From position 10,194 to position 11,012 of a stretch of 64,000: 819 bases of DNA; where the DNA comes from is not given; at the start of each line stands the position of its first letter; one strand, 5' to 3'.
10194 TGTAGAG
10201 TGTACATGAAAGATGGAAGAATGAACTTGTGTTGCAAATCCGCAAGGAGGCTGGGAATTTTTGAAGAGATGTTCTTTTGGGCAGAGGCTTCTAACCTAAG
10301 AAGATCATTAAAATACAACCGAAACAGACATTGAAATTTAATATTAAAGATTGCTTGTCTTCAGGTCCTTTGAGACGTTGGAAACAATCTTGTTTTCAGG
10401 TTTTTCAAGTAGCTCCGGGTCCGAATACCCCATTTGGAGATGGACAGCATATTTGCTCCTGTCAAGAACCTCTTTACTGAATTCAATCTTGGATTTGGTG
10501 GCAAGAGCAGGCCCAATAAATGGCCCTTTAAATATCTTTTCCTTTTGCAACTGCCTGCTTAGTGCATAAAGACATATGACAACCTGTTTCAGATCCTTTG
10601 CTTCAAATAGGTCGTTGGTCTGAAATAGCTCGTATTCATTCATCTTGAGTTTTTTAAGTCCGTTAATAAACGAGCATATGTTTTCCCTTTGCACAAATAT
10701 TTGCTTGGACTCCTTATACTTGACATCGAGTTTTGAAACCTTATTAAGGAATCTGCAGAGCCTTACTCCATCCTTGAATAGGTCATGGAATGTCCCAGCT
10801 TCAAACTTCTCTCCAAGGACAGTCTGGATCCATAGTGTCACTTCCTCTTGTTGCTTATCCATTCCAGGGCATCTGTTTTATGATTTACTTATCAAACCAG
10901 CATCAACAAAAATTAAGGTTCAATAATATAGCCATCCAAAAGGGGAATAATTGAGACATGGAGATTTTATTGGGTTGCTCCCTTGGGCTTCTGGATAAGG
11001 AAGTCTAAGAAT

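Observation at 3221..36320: Recurrent '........-ATG' motif immediately 5' of start codons across the window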

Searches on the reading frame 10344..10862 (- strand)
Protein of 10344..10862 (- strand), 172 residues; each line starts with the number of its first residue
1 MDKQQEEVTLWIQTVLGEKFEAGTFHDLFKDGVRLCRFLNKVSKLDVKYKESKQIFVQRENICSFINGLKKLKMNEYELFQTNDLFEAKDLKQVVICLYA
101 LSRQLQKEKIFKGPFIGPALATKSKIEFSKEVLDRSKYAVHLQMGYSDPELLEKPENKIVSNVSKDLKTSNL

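Call 66: search_protein_families(library=pfam, proteins=[window:10344-10862:-], max_evalue=0.01)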
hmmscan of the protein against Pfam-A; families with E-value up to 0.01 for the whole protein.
window:10344-10862:- (172 aa): 2 families
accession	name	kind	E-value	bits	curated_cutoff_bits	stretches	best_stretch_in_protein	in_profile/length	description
PF00307.36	CH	-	3.5e-16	59.8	26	1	3-106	2-108/109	Calponin homology (CH) domain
PF06395.16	CDC24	-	0.0016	19.1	21.3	1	26-88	7-73/89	CDC24 Calponin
